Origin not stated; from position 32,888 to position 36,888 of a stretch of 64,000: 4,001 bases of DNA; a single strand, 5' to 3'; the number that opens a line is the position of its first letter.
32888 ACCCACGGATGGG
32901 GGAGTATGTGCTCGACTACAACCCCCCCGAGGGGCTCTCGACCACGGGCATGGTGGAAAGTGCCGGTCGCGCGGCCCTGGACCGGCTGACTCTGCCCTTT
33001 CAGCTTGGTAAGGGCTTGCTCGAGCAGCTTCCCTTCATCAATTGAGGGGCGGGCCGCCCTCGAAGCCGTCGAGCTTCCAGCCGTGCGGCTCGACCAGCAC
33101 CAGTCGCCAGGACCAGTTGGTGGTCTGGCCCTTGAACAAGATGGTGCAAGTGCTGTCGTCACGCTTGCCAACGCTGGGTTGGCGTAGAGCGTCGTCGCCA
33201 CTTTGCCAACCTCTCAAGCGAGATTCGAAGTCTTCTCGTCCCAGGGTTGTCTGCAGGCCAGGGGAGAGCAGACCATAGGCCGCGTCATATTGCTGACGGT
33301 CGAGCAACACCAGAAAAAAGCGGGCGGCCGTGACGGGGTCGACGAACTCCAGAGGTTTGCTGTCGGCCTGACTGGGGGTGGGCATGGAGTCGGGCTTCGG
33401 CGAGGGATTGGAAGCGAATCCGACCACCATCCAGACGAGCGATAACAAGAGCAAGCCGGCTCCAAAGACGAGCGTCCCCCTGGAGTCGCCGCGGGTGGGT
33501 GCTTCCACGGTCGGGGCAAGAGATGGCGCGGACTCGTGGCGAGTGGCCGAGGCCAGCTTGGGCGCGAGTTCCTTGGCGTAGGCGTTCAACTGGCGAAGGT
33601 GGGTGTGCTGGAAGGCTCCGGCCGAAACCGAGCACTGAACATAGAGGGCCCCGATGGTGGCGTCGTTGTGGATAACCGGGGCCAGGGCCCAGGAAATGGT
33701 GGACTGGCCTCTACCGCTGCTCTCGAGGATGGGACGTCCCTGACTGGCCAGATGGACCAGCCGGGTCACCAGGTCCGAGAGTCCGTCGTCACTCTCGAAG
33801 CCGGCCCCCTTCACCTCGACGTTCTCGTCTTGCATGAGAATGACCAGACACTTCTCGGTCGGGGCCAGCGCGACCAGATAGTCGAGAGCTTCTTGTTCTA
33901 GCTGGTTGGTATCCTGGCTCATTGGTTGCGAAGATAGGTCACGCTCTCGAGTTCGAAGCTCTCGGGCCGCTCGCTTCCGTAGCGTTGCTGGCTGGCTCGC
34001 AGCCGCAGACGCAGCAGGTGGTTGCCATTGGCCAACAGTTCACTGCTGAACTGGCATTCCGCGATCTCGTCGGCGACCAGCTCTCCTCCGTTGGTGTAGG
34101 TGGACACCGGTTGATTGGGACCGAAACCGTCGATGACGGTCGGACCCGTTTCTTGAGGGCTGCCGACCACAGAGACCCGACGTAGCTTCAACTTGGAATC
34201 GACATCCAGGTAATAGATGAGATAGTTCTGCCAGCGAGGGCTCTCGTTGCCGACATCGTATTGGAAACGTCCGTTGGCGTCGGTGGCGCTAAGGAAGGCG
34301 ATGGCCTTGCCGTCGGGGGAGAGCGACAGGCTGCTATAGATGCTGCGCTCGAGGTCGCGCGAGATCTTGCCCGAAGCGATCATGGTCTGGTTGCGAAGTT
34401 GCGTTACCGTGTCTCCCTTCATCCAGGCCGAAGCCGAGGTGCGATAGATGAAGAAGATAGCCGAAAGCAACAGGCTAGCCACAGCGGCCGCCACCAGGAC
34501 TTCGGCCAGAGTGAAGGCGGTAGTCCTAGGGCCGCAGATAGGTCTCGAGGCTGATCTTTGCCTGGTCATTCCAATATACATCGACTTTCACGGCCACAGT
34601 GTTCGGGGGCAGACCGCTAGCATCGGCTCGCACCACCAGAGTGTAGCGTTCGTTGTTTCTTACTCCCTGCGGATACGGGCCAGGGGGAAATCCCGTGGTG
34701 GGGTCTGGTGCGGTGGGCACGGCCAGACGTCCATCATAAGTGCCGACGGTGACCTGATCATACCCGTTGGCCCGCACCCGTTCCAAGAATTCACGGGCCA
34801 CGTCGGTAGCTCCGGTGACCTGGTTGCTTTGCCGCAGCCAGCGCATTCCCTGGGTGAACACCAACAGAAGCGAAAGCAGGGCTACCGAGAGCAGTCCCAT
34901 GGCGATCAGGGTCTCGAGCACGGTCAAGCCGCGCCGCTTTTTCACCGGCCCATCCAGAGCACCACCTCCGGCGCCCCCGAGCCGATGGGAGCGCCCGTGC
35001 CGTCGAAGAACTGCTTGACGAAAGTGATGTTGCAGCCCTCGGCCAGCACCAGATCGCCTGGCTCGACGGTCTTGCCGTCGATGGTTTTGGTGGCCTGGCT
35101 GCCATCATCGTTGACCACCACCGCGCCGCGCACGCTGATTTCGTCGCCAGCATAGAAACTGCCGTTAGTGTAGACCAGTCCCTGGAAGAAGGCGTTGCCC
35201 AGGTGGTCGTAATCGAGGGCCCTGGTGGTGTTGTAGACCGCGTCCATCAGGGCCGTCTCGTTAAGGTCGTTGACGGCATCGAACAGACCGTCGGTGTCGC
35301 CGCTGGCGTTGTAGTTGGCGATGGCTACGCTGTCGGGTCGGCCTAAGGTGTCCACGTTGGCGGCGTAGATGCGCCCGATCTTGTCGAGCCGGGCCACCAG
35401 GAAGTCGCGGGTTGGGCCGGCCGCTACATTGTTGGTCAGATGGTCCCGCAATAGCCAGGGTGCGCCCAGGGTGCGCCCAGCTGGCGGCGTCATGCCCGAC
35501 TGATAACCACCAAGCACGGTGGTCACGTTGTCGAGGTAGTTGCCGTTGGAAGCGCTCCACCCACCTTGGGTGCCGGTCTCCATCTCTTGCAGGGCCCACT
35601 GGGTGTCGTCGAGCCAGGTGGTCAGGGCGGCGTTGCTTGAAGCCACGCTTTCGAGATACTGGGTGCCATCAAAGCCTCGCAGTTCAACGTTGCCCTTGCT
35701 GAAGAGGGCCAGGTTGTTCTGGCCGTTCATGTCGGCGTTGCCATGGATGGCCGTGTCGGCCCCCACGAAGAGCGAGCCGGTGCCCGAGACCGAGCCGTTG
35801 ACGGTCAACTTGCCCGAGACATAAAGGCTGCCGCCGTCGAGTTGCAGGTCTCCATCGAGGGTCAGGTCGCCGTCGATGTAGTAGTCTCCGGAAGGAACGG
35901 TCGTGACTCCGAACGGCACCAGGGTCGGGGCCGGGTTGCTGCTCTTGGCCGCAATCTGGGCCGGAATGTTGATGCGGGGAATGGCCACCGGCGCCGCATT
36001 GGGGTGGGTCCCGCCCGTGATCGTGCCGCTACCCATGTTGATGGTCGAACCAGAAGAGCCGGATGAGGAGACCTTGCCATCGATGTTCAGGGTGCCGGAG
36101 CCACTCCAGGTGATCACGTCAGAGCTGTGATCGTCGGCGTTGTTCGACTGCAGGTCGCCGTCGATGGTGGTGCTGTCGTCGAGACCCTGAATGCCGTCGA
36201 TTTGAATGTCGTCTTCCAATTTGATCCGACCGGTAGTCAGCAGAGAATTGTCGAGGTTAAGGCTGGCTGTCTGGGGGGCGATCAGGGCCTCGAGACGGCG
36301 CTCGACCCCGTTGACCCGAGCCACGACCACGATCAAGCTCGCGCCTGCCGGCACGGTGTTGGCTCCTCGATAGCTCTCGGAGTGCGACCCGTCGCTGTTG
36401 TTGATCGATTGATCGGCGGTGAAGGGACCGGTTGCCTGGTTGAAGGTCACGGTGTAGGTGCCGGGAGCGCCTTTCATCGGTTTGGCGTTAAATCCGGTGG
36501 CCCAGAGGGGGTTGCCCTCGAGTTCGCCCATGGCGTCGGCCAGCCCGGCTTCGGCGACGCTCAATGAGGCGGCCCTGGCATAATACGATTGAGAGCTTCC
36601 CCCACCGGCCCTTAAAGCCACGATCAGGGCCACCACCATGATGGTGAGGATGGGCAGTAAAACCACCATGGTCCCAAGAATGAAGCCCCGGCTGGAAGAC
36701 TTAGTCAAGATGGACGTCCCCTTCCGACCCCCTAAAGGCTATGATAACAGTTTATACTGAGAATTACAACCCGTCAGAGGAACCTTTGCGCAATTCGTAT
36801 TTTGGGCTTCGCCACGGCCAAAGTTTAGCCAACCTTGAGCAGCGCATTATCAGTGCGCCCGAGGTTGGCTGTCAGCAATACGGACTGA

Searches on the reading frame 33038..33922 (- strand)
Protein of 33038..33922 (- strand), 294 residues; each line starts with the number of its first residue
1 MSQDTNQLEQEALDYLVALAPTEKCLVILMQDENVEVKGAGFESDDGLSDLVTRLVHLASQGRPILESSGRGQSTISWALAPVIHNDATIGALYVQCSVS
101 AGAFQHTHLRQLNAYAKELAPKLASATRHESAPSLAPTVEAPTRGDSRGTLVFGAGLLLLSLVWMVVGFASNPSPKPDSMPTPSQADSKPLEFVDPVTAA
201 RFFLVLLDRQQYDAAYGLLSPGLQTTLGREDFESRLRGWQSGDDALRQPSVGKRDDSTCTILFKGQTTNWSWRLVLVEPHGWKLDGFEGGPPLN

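Call 9: search_protein_families(library=pfam, proteins=[window:33038-33922:-], max_evalue=0.01)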
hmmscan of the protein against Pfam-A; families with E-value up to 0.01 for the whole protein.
window:33038-33922:- (294 aa): 2 families
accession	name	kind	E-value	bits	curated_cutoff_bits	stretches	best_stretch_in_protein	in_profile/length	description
PF13492.12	GAF_3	-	0.0016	19.2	27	1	8-120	5-124/129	GAF domain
PF01590.32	GAF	-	0.0036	18.3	22.4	1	10-120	7-130/133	GAF domain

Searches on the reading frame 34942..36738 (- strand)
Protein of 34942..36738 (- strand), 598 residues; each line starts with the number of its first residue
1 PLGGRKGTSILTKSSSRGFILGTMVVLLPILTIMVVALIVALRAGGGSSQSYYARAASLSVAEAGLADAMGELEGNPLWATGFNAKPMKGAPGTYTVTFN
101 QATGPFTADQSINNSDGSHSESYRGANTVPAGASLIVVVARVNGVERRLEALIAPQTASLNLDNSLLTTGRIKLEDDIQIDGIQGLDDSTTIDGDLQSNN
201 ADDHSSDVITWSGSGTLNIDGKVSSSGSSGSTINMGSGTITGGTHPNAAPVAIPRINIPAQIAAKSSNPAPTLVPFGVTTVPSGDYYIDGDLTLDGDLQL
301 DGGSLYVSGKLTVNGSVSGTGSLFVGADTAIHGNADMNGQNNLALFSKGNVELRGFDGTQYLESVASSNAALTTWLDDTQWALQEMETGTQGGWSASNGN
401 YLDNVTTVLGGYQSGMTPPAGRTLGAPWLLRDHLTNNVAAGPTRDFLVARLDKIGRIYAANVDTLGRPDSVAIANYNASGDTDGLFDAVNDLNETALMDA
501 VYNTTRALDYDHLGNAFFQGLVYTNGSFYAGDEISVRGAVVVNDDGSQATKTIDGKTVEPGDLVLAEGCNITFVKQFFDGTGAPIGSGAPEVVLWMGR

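Call 7: search_protein_families(library=pfam, proteins=[window:34942-36738:-], max_evalue=0.01)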
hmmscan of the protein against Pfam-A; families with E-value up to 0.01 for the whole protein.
window:34942-36738:- (598 aa): 2 families
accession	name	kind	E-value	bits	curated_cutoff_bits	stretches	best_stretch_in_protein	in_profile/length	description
PF23981.1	DUF7305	-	0.00049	20.5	27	1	263-348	27-126/185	Domain of unknown function (DUF7305)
PF04519.19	Bactofilin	-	0.0028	18.3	27.9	0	288-337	3-49/98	Polymer-forming cytoskeletal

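Call 97: search_solved_structures(query=window:34942-36669:-, max_evalue=1)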
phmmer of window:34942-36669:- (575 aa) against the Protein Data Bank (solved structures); distinct sequences matched with E-value up to 1: 1.
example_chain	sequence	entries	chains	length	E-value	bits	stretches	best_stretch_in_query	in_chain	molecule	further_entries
2n3d_A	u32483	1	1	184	0.013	17.3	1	224-302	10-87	Bactofilin A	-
